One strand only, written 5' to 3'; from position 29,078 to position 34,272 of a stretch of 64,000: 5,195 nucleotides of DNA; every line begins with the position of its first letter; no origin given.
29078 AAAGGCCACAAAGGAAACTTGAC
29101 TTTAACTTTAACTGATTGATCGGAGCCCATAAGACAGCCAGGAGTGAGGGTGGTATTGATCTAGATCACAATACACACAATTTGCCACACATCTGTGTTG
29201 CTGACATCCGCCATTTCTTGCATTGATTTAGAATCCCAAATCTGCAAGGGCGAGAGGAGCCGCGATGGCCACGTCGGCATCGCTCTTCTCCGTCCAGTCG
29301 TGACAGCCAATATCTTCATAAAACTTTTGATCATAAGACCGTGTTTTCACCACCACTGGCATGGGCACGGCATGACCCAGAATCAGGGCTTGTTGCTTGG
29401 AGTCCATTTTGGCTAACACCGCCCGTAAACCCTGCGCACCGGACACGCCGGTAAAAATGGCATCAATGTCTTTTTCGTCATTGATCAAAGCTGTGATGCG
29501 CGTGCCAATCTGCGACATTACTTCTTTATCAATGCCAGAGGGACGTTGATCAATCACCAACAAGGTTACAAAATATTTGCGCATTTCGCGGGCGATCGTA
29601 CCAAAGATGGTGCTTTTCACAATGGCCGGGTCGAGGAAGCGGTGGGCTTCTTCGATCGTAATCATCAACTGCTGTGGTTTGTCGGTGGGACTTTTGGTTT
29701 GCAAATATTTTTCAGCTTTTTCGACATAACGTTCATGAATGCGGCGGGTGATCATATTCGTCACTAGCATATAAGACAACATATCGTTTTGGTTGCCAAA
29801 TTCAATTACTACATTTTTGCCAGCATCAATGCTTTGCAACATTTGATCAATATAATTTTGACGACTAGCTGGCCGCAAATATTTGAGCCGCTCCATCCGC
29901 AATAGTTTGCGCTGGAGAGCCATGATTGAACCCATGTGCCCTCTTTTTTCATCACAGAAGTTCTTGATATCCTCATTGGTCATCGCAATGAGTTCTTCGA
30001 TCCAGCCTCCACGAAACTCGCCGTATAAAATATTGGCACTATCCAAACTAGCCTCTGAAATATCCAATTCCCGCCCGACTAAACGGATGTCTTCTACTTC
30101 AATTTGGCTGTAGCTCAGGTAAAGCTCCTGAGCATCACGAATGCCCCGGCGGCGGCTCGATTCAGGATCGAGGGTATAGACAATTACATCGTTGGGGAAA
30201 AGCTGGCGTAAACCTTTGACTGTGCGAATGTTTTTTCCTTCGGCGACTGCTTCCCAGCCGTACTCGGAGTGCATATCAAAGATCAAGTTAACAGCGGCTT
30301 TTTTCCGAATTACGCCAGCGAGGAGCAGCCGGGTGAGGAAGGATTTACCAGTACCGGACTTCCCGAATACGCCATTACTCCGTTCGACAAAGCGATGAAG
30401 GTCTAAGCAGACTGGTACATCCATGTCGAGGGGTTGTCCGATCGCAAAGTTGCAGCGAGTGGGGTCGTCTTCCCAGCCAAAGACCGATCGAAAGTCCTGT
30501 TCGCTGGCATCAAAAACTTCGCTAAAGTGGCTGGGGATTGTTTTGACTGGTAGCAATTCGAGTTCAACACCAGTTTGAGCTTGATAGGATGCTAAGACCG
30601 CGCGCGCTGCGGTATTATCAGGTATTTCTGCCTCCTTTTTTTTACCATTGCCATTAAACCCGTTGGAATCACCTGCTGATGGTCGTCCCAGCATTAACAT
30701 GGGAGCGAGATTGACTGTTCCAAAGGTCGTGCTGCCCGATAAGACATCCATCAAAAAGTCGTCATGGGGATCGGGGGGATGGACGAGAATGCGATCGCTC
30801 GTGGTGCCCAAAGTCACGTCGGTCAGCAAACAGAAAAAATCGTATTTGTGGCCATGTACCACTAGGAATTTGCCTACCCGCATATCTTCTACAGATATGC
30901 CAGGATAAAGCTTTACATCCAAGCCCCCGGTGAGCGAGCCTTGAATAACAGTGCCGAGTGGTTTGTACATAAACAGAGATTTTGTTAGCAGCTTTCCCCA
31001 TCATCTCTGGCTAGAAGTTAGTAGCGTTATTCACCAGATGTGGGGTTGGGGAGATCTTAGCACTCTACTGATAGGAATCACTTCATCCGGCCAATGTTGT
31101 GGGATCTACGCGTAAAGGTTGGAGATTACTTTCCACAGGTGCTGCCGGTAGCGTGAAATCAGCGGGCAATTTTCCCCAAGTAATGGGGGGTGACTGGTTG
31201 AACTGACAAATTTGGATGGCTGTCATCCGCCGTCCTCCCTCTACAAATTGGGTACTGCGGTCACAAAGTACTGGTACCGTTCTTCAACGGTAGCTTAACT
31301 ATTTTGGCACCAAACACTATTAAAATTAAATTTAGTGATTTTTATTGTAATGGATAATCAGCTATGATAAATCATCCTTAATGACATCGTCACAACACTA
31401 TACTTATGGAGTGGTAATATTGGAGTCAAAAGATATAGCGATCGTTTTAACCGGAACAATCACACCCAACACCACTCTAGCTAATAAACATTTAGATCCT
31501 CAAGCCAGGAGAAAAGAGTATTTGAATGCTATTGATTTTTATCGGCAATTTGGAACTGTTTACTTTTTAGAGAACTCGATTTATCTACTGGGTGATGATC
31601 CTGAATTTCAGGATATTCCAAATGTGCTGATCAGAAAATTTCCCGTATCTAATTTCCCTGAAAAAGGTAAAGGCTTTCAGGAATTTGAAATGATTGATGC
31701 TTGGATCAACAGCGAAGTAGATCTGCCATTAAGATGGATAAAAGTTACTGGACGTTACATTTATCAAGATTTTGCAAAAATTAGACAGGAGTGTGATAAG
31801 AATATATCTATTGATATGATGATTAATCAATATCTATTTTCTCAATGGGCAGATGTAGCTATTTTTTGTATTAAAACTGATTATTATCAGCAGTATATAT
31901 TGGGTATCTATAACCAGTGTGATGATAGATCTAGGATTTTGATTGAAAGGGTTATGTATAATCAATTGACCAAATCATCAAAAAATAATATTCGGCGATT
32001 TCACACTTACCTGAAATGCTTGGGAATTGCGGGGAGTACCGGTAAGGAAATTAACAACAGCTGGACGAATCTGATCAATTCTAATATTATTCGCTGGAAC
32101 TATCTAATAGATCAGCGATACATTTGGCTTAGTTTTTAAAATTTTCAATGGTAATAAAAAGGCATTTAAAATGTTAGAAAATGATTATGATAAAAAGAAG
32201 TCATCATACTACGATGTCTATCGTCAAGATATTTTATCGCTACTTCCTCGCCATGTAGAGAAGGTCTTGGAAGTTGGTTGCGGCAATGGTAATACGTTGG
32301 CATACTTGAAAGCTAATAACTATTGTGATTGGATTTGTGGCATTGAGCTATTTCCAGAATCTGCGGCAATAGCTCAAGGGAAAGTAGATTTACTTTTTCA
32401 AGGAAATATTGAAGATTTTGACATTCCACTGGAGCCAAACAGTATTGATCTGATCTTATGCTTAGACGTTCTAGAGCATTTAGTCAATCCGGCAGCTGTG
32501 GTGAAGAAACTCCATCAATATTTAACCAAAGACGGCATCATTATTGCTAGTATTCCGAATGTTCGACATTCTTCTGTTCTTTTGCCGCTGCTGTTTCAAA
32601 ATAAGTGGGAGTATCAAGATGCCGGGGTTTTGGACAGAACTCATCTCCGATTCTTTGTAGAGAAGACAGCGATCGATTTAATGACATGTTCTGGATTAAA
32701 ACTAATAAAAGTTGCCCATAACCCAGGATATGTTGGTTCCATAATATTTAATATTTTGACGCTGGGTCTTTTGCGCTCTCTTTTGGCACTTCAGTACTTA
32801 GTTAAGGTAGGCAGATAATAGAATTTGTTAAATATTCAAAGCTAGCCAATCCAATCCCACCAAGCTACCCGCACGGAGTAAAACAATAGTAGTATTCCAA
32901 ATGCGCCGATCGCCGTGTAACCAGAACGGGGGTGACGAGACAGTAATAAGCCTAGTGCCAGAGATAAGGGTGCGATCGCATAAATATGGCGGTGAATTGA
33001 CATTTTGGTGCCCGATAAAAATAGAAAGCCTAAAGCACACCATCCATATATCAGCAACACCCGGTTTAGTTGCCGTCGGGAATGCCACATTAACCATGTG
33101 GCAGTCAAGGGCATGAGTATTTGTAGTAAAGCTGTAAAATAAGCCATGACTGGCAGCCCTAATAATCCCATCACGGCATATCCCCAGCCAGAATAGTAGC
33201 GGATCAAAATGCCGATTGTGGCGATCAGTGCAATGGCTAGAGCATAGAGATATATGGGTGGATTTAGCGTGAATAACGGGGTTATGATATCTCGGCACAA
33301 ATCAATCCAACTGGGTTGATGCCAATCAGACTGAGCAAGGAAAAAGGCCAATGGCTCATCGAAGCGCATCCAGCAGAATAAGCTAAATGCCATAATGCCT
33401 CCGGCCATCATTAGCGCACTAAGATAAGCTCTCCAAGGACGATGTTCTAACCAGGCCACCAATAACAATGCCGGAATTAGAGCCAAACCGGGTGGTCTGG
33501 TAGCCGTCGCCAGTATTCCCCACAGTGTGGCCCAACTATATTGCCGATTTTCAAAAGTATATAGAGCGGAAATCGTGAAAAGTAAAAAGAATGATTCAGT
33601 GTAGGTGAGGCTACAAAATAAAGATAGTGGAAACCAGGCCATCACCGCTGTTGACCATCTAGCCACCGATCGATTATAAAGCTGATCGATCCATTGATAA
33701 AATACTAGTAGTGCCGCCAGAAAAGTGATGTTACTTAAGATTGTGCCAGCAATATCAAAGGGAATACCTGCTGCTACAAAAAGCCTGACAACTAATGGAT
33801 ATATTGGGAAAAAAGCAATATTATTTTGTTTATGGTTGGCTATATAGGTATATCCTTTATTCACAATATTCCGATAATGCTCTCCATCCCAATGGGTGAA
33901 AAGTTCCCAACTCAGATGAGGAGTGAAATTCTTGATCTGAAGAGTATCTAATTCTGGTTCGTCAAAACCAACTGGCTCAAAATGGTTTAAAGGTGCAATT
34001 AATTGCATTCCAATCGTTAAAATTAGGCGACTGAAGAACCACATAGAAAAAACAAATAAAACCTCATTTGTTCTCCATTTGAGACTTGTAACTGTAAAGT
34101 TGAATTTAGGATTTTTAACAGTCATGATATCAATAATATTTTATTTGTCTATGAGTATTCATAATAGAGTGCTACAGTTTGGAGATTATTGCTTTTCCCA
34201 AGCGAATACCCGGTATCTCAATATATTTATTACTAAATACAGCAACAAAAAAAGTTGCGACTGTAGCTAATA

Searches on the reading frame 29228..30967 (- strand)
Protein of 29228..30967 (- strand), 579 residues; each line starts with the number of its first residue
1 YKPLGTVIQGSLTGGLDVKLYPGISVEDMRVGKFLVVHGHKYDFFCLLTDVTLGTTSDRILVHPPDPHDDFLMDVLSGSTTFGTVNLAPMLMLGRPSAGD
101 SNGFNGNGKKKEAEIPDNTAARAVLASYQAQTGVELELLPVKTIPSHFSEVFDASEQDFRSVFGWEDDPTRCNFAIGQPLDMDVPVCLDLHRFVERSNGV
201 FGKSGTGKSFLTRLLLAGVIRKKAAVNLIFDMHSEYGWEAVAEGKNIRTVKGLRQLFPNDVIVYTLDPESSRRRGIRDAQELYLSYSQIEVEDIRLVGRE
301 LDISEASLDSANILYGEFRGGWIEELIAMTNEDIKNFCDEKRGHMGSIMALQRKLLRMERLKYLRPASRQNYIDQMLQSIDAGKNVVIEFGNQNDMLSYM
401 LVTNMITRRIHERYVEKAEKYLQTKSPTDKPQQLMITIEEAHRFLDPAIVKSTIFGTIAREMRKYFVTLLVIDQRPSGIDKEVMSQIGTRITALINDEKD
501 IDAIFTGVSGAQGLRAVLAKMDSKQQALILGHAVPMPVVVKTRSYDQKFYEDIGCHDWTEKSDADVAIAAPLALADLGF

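Call 54: search_protein_families(library=pfam, proteins=[window:29228-30967:-], max_evalue=0.00001)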
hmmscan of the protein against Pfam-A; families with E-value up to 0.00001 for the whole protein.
window:29228-30967:- (579 aa): 1 family
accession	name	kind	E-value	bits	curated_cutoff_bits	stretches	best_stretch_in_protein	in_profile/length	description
PF01935.23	DUF87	-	1.3e-31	110.8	23.2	1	175-410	2-220/220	Helicase HerA, central domain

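Call 65: search_protein_families(library=padloc, proteins=[window:29228-30967:-], max_evalue=0.00001)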
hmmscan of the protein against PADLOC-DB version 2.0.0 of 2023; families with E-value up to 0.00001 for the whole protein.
window:29228-30967:- (579 aa): 12 families
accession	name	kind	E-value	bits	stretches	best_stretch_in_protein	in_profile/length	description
PDLC04105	HerA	-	2.8e-29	100.1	2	419-547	414-540/576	-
PDLC04102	HerA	-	2.1e-21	73.9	1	331-545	405-622/654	-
PDLC04100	HerA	-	6.6e-21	72.6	2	428-545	435-558/580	-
PDLC02185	HerA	-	7.5e-20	69.2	2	430-544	443-563/585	-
PDLC04103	HerA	-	1.2e-17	61.5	1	431-543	439-557/579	-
PDLC04106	HerA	-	4e-17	60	1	418-562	498-650/667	-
PDLC02188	HerA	-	2.5e-14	51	1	402-547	395-547/578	-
PDLC04098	HerA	-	3e-14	50.5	1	416-547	512-651/686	-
PDLC04140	mad8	-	1.1e-11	42.9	1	200-547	32-304/314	mads_8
PDLC04097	HerA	-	2.4e-10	37.7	1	429-544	470-594/618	-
PDLC04104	HerA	-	6.6e-10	36.3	1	434-542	221-336/379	-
PDLC04107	HerA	-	8e-06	23.1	0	186-237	160-211/306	-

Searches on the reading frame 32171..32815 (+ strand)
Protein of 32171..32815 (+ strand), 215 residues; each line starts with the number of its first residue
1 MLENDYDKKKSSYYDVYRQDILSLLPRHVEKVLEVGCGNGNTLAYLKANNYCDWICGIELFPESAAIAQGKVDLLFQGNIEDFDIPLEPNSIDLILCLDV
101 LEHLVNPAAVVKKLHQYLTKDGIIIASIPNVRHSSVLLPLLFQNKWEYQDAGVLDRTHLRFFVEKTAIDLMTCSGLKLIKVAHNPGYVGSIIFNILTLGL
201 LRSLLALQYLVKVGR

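Call 54: search_protein_families(library=pfam, proteins=[window:32171-32815:+], max_evalue=0.00001)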
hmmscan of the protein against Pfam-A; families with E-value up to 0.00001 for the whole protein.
window:32171-32815:+ (215 aa): 5 families
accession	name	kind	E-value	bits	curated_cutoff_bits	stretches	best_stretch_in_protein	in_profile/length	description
PF13489.12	Methyltransf_23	-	1.1e-19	71.2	27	1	17-180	9-163/164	Methyltransferase domain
PF08241.18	Methyltransf_11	-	1.8e-15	57.8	21.2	1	33-125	1-94/95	Methyltransferase domain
PF08242.18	Methyltransf_12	-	4.6e-14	53.4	30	1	33-124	1-98/98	Methyltransferase domain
PF13847.12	Methyltransf_31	-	1.6e-10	41.3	27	1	30-130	5-113/145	Methyltransferase domain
PF13649.12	Methyltransf_25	-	2.2e-10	41.5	27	1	32-122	1-97/97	Methyltransferase domain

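Call 65: search_protein_families(library=padloc, proteins=[window:32171-32815:+], max_evalue=0.00001)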
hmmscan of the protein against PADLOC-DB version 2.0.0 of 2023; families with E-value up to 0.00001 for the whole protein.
window:32171-32815:+ (215 aa): 1 family
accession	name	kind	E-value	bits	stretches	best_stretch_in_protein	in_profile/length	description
PDLC04134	mad2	-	2.8e-11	40.9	1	18-132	280-400/492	mads_2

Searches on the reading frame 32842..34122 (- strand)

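Call 54: search_protein_families(library=pfam, proteins=[window:32842-34122:-], max_evalue=0.00001)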
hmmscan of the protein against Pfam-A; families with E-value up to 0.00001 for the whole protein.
window:32842-34122:- (426 aa): 1 family
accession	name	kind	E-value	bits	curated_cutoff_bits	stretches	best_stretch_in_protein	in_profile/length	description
PF04188.19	Mannosyl_trans2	-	8.2e-10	39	22.4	1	51-216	33-206/443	Mannosyltransferase (PIG-V)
